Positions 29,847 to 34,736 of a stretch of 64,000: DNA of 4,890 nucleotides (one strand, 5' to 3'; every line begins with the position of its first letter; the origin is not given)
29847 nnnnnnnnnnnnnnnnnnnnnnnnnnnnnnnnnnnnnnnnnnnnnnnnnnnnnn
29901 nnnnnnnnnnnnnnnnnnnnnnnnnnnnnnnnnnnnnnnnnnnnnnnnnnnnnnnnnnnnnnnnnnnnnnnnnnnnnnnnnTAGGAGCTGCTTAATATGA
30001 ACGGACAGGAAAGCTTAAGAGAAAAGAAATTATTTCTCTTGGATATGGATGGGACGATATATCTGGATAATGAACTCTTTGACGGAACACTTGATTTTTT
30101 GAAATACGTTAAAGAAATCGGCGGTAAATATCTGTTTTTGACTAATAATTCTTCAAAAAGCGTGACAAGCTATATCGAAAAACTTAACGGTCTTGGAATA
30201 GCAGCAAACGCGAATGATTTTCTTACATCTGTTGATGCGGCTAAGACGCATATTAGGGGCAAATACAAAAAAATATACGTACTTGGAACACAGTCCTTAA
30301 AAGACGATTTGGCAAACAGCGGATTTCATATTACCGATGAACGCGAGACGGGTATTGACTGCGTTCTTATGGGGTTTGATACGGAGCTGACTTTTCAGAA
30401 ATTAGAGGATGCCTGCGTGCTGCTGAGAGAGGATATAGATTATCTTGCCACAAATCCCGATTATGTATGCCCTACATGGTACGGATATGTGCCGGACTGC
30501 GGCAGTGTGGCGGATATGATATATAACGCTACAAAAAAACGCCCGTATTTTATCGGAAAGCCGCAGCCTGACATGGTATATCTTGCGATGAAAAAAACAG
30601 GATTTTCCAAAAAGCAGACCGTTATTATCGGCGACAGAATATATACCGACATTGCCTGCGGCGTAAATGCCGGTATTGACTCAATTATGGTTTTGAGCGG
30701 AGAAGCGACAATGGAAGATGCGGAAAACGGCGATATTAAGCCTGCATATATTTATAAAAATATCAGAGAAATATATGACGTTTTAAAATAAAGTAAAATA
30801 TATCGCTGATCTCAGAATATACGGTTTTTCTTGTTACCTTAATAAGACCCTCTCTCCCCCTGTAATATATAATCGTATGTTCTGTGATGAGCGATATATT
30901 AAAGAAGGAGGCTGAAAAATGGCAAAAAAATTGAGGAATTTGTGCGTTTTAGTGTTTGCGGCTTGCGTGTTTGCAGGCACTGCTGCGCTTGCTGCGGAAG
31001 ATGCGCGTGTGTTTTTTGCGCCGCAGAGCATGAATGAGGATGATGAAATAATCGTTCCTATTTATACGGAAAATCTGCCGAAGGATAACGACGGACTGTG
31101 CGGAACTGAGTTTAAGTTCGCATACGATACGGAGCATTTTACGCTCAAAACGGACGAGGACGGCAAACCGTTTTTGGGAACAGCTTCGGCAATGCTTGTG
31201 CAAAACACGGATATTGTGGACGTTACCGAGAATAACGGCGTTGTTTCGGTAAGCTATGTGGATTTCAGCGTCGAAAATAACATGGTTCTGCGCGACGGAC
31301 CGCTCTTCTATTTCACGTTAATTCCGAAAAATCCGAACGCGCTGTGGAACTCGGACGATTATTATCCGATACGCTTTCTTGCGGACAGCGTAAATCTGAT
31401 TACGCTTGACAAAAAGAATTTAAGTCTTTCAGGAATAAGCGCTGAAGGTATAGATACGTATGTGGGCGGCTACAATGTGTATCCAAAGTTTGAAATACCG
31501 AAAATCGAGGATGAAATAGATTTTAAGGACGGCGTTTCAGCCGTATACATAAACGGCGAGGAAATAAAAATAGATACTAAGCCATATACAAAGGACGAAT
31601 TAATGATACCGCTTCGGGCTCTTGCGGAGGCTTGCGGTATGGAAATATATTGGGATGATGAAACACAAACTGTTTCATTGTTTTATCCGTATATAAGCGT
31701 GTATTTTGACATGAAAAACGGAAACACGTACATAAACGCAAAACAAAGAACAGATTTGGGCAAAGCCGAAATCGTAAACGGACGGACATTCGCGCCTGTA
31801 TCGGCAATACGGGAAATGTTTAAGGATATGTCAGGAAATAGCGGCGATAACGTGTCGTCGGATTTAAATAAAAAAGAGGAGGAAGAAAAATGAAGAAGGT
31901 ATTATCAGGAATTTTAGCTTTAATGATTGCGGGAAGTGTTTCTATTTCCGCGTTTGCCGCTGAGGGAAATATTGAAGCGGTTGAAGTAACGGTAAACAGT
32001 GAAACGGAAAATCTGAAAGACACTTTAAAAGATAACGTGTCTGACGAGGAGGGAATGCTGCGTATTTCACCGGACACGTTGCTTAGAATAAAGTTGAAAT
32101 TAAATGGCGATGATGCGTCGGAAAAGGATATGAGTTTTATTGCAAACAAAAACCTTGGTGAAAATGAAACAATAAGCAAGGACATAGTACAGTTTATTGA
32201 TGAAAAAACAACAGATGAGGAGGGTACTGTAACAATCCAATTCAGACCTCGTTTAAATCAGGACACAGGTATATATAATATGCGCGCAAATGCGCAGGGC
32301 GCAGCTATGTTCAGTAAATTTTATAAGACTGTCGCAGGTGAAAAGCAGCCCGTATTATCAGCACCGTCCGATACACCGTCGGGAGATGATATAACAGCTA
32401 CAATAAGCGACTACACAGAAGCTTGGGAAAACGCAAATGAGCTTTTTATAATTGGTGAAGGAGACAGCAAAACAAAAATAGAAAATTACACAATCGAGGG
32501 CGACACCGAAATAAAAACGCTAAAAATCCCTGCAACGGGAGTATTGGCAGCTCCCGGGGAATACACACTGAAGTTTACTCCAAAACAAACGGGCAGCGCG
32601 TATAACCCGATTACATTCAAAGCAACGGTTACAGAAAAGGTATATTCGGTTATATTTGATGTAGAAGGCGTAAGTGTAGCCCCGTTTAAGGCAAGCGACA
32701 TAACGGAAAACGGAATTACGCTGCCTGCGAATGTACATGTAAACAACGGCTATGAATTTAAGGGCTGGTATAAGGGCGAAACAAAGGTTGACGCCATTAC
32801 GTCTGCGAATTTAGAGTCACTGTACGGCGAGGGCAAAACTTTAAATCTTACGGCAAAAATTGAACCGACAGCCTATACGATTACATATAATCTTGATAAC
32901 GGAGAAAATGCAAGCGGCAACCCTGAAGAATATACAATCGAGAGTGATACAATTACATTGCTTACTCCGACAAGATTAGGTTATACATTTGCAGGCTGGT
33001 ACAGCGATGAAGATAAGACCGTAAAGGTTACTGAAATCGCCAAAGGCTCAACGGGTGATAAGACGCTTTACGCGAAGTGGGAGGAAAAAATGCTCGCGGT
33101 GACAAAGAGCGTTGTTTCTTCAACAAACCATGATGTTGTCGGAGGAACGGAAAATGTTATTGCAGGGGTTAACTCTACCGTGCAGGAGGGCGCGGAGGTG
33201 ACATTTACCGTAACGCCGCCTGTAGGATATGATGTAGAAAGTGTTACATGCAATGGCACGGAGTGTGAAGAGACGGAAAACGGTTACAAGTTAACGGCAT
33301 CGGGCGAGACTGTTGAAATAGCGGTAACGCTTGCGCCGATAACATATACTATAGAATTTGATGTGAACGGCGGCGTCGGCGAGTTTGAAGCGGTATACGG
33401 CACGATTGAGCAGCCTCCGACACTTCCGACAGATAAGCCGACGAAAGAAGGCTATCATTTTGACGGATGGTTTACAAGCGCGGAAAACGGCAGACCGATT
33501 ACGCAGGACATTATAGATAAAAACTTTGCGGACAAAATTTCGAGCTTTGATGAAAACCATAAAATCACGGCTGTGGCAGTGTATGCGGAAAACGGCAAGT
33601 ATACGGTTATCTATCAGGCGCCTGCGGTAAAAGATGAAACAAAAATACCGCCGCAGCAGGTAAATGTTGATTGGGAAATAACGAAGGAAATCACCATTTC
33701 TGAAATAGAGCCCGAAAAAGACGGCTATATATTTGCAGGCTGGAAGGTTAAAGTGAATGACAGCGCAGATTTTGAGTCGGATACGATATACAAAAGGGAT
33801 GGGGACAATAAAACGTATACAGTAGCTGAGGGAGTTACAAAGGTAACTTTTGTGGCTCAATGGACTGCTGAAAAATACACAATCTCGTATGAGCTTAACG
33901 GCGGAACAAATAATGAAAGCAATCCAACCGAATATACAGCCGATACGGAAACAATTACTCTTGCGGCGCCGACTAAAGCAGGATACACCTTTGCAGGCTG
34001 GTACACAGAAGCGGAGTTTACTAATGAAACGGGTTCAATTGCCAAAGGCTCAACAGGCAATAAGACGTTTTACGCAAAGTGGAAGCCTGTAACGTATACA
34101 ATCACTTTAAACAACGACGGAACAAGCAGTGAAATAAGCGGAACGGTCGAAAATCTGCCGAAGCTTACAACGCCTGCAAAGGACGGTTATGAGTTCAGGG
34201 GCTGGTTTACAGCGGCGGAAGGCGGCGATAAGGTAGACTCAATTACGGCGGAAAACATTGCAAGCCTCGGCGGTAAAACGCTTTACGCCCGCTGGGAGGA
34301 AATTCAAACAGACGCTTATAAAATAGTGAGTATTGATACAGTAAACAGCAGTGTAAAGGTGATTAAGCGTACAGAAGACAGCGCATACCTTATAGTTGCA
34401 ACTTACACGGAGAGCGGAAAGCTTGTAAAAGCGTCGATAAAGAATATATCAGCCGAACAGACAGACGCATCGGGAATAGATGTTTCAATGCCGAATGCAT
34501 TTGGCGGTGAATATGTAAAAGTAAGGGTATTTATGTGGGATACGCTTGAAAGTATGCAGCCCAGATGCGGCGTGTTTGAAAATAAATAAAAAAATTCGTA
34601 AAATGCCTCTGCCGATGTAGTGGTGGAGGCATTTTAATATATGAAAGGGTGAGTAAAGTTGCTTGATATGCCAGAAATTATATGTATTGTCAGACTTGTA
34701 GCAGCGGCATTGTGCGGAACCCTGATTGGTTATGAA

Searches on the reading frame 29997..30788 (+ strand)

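Call 76: search_protein_families(library=pfam, proteins=[window:29997-30788:+], max_evalue=0.0001)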
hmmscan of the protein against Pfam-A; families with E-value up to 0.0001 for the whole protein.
window:29997-30788:+ (264 aa): 4 families
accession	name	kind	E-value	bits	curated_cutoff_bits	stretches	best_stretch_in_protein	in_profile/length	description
PF13344.12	Hydrolase_6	-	5.5e-23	81.4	27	1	13-110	1-100/101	Haloacid dehalogenase-like hydrolase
PF13242.12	Hydrolase_like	-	1.6e-19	70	22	1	186-258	2-74/75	HAD-hyrolase-like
PF00702.32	Hydrolase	-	7.2e-12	46.5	26.4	1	11-226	2-191/191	haloacid dehalogenase-like hydrolase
PF13419.12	HAD_2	-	3.6e-11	43.9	23.8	1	184-232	131-178/178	Haloacid dehalogenase-like hydrolase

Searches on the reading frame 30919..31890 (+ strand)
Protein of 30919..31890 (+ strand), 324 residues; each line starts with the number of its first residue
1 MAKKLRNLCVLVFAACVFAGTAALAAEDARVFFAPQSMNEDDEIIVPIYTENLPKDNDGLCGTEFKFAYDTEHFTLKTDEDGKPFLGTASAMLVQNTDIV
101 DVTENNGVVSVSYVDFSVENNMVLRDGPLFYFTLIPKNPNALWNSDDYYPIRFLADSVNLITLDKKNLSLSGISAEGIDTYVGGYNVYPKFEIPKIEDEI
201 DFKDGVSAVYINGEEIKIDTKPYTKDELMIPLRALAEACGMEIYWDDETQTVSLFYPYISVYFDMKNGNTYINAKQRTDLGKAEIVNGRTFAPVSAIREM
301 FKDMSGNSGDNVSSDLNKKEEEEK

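Call 76: search_protein_families(library=pfam, proteins=[window:30919-31890:+], max_evalue=0.0001)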
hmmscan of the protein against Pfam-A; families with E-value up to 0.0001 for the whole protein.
window:30919-31890:+ (324 aa): 2 families
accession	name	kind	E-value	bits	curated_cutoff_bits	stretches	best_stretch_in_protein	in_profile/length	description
PF07833.16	Cu_amine_oxidN1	-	3.3e-19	69.3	24.2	1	210-302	1-94/108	Copper amine oxidase N-terminal domain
PF00963.24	Cohesin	-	7.2e-05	23.4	24.1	0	39-137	11-102/139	Cohesin domain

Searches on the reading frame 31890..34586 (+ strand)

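Call 76: search_protein_families(library=pfam, proteins=[window:31890-34586:+], max_evalue=0.0001)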
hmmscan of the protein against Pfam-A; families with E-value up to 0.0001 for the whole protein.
window:31890-34586:+ (899 aa): 2 families
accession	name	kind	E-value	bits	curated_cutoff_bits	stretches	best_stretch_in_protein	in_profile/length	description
PF09479.16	Flg_new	-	2.7e-65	216.8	27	5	663-730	1-65/65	Listeria-Bacteroides repeat domain (List_Bact_rpt)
PF18998.6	Flg_new_2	-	1.3e-12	47.9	23.6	0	329-399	1-71/73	Divergent InlB B-repeat domain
